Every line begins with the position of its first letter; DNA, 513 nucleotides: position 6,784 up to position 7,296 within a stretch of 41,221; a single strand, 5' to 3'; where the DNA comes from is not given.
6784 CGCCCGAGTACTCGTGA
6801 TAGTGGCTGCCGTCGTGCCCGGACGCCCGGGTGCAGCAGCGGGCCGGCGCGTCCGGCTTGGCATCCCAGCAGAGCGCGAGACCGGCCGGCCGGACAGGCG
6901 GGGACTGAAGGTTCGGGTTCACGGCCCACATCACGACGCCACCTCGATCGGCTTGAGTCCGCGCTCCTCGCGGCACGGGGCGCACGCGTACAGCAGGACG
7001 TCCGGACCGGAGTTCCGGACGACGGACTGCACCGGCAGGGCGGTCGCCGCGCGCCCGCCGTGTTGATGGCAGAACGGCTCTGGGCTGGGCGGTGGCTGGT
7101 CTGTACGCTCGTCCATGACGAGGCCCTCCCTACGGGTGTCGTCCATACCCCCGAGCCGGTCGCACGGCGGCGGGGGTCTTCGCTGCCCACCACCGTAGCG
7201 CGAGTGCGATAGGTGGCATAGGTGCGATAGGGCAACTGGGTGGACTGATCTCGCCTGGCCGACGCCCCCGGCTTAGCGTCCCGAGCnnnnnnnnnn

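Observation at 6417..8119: Lysogeny-side accessory island next to attP: Xre HTH, two coupled Cys-rich mini-proteins, truncated GntR and a lipoprotein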

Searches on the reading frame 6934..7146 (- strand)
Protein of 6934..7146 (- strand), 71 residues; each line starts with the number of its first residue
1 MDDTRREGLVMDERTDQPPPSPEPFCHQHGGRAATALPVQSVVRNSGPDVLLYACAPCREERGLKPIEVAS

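Call 3: search_protein_families(library=pfam, proteins=[window:6934-7146:-], max_evalue=1)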
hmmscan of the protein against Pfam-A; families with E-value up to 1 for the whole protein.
seq(71 aa): 1 family
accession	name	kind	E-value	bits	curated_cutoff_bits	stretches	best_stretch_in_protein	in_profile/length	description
PF09257.16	BCMA-Tall_bind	-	0.15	12.6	27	1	49-58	8-17/37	BCMA, TALL-1 binding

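Call 8: search_protein_families(library=phrogs, proteins=[window:6934-7146:-], max_evalue=1)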
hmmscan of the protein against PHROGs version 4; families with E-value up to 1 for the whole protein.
seq(71 aa): 0 families

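Call 9: search_protein_families(library=ncbifam, proteins=[window:6934-7146:-], max_evalue=1)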
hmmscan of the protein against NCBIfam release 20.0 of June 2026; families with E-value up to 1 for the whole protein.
seq(71 aa): 0 families

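Call 10: search_protein_families(library=padloc, proteins=[window:6934-7146:-], max_evalue=1)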
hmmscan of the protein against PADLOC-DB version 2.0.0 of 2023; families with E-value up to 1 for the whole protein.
seq(71 aa): 0 families

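Call 13: search_dna_similar(query=window:6934-7146:-, collection=phages, mode=protein, max_evalue=1)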
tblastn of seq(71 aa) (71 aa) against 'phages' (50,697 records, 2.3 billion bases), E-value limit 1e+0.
Records with a match: 15; places in all: 15; records where one place covers at least 80% of the query: 0.
Best place of each record, by identity: <60% 15.
By first word of the organism name: Streptomyces 14; Microcystis 1.
By host as written in the record: Streptomyces sanglieri UNT16F27A 14; Microcystis wesenbergii 1.
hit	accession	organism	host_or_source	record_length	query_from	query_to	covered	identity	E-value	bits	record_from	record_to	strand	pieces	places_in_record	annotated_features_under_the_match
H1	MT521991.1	Streptomyces phage Eklok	Streptomyces sanglieri UNT16F27A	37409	15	67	75%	50.0%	1e-5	46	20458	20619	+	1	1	27: hypothetical protein | 26: hypothetical protein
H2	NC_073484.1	Streptomyces phage Eklok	Streptomyces sanglieri UNT16F27A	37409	15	67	75%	50.0%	1e-5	46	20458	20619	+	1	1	27: hypothetical protein | 26: hypothetical protein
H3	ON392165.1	Streptomyces phage Eastland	Streptomyces sanglieri UNT16F27A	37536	15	67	75%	50.0%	1e-5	46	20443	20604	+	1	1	26: hypothetical protein | 25: hypothetical protein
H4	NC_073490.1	Streptomyces phage Eastland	Streptomyces sanglieri UNT16F27A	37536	15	67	75%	50.0%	1e-5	46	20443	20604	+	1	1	26: hypothetical protein | 25: hypothetical protein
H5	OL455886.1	Streptomyces phage Piccadilly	Streptomyces sanglieri UNT16F27A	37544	15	67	75%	50.0%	1e-5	46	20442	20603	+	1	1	26: hypothetical protein | 25: hypothetical protein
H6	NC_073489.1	Streptomyces phage Piccadilly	Streptomyces sanglieri UNT16F27A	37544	15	67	75%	50.0%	1e-5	46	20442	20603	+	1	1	26: hypothetical protein | 25: hypothetical protein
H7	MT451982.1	Streptomyces phage Cumberbatch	Streptomyces sanglieri UNT16F27A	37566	15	67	75%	50.0%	1e-5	46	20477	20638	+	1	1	27: hypothetical protein | 26: hypothetical protein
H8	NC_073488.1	Streptomyces phage Cumberbatch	Streptomyces sanglieri UNT16F27A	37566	15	67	75%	50.0%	1e-5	46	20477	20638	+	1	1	27: hypothetical protein | 26: hypothetical protein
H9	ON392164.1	Streptomyces phage AxeJC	Streptomyces sanglieri UNT16F27A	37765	15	67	75%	50.0%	1e-5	46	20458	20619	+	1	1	26: hypothetical protein | 25: hypothetical protein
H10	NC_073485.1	Streptomyces phage AxeJC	Streptomyces sanglieri UNT16F27A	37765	15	67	75%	50.0%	1e-5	46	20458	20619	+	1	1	26: hypothetical protein | 25: hypothetical protein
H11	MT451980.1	Streptomyces phage Ignacio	Streptomyces sanglieri UNT16F27A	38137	19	66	68%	52.0%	2e-6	48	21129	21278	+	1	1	27: hypothetical protein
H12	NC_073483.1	Streptomyces phage Ignacio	Streptomyces sanglieri UNT16F27A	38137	19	66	68%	52.0%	2e-6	48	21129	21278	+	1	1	27: hypothetical protein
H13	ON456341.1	Streptomyces phage HFrancette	Streptomyces sanglieri UNT16F27A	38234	19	66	68%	52.0%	2e-6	48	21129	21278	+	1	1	27: hypothetical protein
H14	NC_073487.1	Streptomyces phage HFrancette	Streptomyces sanglieri UNT16F27A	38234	19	66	68%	52.0%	2e-6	48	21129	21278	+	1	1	27: hypothetical protein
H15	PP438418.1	Microcystis phage Mwe-JY26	Microcystis wesenbergii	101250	2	56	77%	35.7%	3e-1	34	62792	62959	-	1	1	hypothetical protein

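Call 14: get_annotated_region(hit=H1, flank=4000)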
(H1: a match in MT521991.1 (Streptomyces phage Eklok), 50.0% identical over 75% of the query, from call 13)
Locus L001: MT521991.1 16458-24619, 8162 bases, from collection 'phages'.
description: Streptomyces phage Eklok, complete genome.
organism: Streptomyces phage Eklok (NCBI taxid 2743999)
taxonomy: Viruses; Duplodnaviria; Heunggongvirae; Uroviricota; Caudoviricetes
host: Streptomyces sanglieri UNT16F27A; source: soil; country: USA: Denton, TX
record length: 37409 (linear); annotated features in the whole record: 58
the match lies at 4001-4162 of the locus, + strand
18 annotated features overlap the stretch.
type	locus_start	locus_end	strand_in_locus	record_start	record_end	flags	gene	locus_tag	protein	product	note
CDS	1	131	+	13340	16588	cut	18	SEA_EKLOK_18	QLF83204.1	hypothetical protein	-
CDS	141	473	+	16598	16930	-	19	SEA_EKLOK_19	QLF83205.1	hypothetical protein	-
CDS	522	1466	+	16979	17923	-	20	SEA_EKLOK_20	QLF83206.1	endolysin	-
CDS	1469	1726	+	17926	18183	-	21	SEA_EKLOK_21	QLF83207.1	hypothetical protein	-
CDS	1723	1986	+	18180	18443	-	22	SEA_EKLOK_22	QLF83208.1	hypothetical protein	-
CDS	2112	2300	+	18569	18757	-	23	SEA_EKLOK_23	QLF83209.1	hypothetical protein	-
CDS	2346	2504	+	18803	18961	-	24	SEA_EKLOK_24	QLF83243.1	hypothetical protein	-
CDS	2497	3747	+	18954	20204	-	25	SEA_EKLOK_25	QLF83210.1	helix-turn-helix DNA-binding domain protein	helix-turn-helix DNA binding domain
CDS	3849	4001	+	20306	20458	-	26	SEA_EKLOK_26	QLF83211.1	hypothetical protein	-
CDS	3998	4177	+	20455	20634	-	27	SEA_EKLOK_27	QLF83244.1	hypothetical protein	-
CDS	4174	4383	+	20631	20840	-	28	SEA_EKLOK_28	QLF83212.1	hypothetical protein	-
CDS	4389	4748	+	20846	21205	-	29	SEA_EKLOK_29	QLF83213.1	hypothetical protein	-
CDS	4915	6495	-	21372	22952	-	30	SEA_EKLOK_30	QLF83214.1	serine integrase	-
CDS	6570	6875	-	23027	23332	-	31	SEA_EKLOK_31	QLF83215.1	hypothetical protein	-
CDS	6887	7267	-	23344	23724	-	32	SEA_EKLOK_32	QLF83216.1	hypothetical protein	-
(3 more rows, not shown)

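Call 15: get_annotated_region(hit=H11, flank=4000)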
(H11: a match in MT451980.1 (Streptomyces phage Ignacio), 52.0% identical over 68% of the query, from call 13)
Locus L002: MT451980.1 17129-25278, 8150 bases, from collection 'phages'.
description: Streptomyces phage Ignacio, complete genome.
organism: Streptomyces phage Ignacio (NCBI taxid 2736272)
taxonomy: Viruses; Duplodnaviria; Heunggongvirae; Uroviricota; Caudoviricetes
host: Streptomyces sanglieri UNT16F27A; source: soil; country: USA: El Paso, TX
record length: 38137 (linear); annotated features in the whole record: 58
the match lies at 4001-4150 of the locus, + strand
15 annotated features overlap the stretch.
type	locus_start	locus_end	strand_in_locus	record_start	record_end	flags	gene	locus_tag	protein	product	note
CDS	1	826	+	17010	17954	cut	20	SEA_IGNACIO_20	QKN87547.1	endolysin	-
CDS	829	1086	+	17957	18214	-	21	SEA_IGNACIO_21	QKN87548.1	hypothetical protein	-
CDS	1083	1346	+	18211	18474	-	22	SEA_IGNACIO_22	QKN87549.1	hypothetical protein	-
CDS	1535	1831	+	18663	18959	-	23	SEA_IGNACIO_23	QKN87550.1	hypothetical protein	-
CDS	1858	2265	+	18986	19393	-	24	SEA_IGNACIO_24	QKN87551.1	hypothetical protein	-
CDS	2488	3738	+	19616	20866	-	25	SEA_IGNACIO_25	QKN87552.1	helix-turn-helix DNA-binding domain protein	helix-turn-helix DNA binding domain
CDS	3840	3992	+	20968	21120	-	26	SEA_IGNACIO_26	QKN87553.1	hypothetical protein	-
CDS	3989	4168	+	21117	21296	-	27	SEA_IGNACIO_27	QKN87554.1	hypothetical protein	-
CDS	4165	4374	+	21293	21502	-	28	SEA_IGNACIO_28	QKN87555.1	hypothetical protein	-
CDS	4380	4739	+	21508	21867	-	29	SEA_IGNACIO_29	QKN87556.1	hypothetical protein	-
CDS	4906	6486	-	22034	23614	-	30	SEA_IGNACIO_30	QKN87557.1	serine integrase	-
CDS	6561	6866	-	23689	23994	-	31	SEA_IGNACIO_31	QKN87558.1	hypothetical protein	-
CDS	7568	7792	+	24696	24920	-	32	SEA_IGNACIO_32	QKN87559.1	helix-turn-helix DNA-binding domain protein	-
CDS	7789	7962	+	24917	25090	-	33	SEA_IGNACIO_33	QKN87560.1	hypothetical protein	-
CDS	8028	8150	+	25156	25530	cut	34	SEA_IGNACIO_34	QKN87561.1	hypothetical protein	-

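Call 17: find_homologous_proteins(query=window:6934-7116:-, max_evalue=0.01)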
Query seq(61 aa) (61 aa): 9 proteins with E <= 0.01 among 9 candidates.
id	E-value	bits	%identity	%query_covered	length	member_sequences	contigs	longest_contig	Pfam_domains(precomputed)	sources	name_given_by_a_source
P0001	6.7e-35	135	100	100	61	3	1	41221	-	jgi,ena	-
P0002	8.4e-27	110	79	100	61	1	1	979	-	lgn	-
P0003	6.4e-22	94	72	100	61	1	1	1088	-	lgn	-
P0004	1.2e-19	87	70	100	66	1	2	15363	-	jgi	jgi:hypothetical protein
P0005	2.0e-19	86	69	95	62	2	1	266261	-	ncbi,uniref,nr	ncbi:hypothetical protein [Streptomyces xantholiticus]|uniref:hypothetical protein n=1 Tax=Streptomy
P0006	9.0e-18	81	79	77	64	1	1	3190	-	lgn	-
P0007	2.3e-17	80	78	75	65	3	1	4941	-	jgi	jgi:hypothetical protein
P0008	4.8e-17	79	72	82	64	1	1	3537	-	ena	-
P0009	7.3e-15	72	61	89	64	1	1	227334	-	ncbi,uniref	ncbi:hypothetical protein [Streptomyces sp. NPDC002187]|uniref:hypothetical protein n=1 Tax=Streptom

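Call 20: find_encoding_contigs(protein=P0005, flank=8000, max_places=3)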
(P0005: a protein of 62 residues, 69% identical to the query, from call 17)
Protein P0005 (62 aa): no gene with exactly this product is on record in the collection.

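Call 23: find_related_loci(query=A1, collection=genome_contigs, flank=6000)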
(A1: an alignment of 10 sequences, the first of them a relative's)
Query A1 (61 aa) in genome_contigs; peptide patterns used: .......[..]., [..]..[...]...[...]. (x = any residue, [..] = any of these).
17 stretches matched a pattern; 2 encode a relative of the query (tblastn E <= 1e-3); 2 distinct loci.
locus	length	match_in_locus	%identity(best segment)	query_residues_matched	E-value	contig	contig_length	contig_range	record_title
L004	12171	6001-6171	68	1-57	3e-24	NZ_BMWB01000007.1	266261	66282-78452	Streptomyces xantholiticus strain JCM 4863 sequence07, whole genome shotgun sequence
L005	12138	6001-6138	65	15-60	5e-17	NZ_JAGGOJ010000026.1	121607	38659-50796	Streptomyces sp. ISL-10 ISL10_27, whole genome shotgun sequence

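Call 24: find_related_loci(query=A1, collection=viral_contigs, flank=6000)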
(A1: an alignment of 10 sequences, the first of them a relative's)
Query A1 (61 aa) in viral_contigs; peptide patterns used: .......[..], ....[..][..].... (x = any residue, [..] = any of these).
73 stretches matched a pattern; 45 encode a relative of the query (tblastn E <= 1e-3); 45 distinct loci.
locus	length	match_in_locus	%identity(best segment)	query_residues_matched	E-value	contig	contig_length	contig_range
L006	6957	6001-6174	72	5-57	6e-22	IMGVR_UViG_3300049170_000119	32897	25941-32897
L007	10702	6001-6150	72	12-61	3e-21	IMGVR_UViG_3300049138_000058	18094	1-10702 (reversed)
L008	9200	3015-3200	61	5-61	4e-20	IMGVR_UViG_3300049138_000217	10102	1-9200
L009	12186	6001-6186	61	5-61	4e-20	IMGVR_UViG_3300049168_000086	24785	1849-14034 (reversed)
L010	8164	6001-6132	64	15-58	9e-15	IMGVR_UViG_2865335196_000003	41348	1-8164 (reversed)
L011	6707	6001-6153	52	4-57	2e-13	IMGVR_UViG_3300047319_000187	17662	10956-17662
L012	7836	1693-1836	56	10-57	2e-13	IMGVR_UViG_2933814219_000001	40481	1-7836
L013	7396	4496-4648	52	4-57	2e-13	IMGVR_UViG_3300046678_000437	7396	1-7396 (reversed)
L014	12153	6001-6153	52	4-57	2e-13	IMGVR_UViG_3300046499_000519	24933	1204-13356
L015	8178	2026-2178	50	4-57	5e-13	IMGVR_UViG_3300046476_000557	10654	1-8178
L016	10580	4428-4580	50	4-57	4e-13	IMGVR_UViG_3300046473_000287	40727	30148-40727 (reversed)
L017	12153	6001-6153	50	4-57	4e-13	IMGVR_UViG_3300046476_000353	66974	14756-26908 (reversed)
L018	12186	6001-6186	48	1-57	1e-12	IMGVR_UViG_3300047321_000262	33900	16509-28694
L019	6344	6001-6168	48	3-58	2e-12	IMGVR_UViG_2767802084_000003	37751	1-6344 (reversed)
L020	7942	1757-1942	48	1-57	2e-12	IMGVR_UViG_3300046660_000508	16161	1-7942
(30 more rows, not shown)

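Call 43: predict_structure(alignment_id=A2)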
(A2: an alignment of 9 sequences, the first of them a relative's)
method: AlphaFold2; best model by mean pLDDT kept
length: 61 residues; sequences in the alignment: 9
mean_pLDDT: 77.6   pTM: 0.56
mean pLDDT of the five models: 77.6, 74.3, 69.3, 68.1, 67.3
residues with pLDDT >= 90: 8; 70-90: 37; 50-70: 9; < 50: 7
segments of 3 or more residues with pLDDT < 50: 7-11
pLDDT, mean of each block of 10 residues (from residue 1): 52 75 87 83 90 81 41
secondary structure, 60 per line:
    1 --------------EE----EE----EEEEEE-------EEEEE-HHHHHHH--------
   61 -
elements in order: E27-32 E40-44 H46-52
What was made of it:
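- On Type I toxin-antitoxin systems: An antisense RNA is predicted. mini1 is predicted to be a soluble zinc finger, not a membrane peptide (call 43).
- mini1 is not hydrophobic and is predicted to be a soluble zinc finger (call 43).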

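Call 47: fold_search(model_id=the predicted structure, library=pdb)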
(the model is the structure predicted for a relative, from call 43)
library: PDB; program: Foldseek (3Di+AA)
matches with E <= 10: 83; with E <= 0.001: 0
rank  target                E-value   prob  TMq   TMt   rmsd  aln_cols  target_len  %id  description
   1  2a20_MODEL_1_A        7.5e-01  0.38  0.36  0.36   4.1        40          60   18  Solution structure of Rim2 Zinc Finger Domain (released 2005-08-16)
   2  5o60_Y                1.2e+00  0.14  0.31  0.30  13.1        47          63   19  Structure of the 50S large ribosomal subunit from Mycobacterium smegmatis (released 2017-07-12)
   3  7msc_X                1.8e+00  0.14  0.28  0.28   5.2        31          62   22  Mtb 70SIC in complex with MtbEttA at Pre_R0 state (released 2022-02-02)
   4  8rxb_E                1.8e+00  0.12  0.32  0.15   5.6        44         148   18  Human UPF1 CH domain in complex with SMG6 peptide (released 2024-05-15)
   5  2cjs_C                2.4e+00  0.20  0.38  0.42   3.6        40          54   18  Structural Basis for a Munc13-1 Homodimer - Munc13-1 - RIM Heterodimer Switch: C2-domains as Versatile Protein-Protein (released 2006-06-07)
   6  2jz6_MODEL_1_A        2.5e+00  0.06  0.28  0.23  10.3        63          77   22  Solution structure of 50S ribosomal protein L28 from Thermotoga maritima. Northeast Structural Genomics Consor (released 2008-01-29)
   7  3avr_A                2.9e+00  0.16  0.38  0.06   4.0        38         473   10  Catalytic fragment of UTX/KDM6A bound with histone H3K27me3 peptide, N-oxyalylglycine, and Ni(II) (released 2011-10-19)
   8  1h9k                  2.9e+00  0.04  0.24  0.12  10.2        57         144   16  Two crystal structures of the cytoplasmic molybdate-binding protein ModG suggest a novel cooperative binding mechanism a (released 2001-05-11)
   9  9htn_C                3.3e+00  0.06  0.24  0.16   6.0        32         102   25  Cereblon isoform 4 from Magnetospirillum gryphiswaldense in complex with glutarimide based compound 2s (released 2025-10-29)
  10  9fs8_b                3.6e+00  0.14  0.44  0.32   6.5        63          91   22  Cryo-EM structure of Saccharolobus solfataricus 30S initiation complex bound to Ss-aEF1A-like mRNA (released 2025-01-15)
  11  4r8p_K                3.6e+00  0.07  0.31  0.20   7.4        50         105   20  Crystal structure of the Ring1B/Bmi1/UbcH5c PRC1 ubiquitylation module bound to the nucleosome core particle (released 2014-11-05)
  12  1h9m_A                3.6e+00  0.04  0.25  0.13   8.7        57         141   14  Two crystal structures of the cytoplasmic molybdate-binding protein ModG suggest a novel cooperative binding mechanism (released 2001-05-11)
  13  1h9j                  3.6e+00  0.04  0.24  0.12  10.2        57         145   16  Two crystal structures of the cytoplasmic molybdate-binding protein ModG suggest a novel cooperative binding mechanism a (released 2001-05-11)
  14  1xjj_A                3.8e+00  0.04  0.23  0.03   7.5        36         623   11  Structural mechanism of allosteric substrate specificity in a ribonucleotide reductase: dGTP complex (released 2005-12-20)
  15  8cvm_w                4.1e+00  0.08  0.29  0.29   5.8        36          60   17  Cutibacterium acnes 50S ribosomal subunit with P-site tRNA and Sarecycline bound in the local refined map (released 2023-03-15)
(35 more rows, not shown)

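Call 49: search_protein_representatives(alignment_id=A2)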
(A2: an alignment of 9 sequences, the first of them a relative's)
Query: 9 sequences, 61 profile positions. Proteins with E-value up to 0.001 (for the whole library): 91; up to 1e-10: 29; up to 1e-30: 0. The best 91 are listed.
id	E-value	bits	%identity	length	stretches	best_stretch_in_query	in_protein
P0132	4.9e-22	93.4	-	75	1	1-61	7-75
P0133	2.3e-17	78.4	-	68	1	11-56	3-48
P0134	2.6e-17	78.3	-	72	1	8-57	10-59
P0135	9.1e-17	76.5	-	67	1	13-59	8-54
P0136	3.0e-16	74.9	-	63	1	1-56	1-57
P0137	5.7e-16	74.0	-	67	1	1-60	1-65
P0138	1.3e-14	69.6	-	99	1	5-55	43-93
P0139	2.7e-14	68.6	-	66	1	1-56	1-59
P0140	3.4e-14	68.3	-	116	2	4-59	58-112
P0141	8.4e-14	67.0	-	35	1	27-61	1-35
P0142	1.8e-13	66.0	-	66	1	11-57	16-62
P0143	2.1e-13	65.8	-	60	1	14-58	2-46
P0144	4.5e-13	64.7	-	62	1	1-58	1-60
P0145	5.9e-13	64.3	-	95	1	12-59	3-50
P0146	8.0e-13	63.9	-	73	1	2-57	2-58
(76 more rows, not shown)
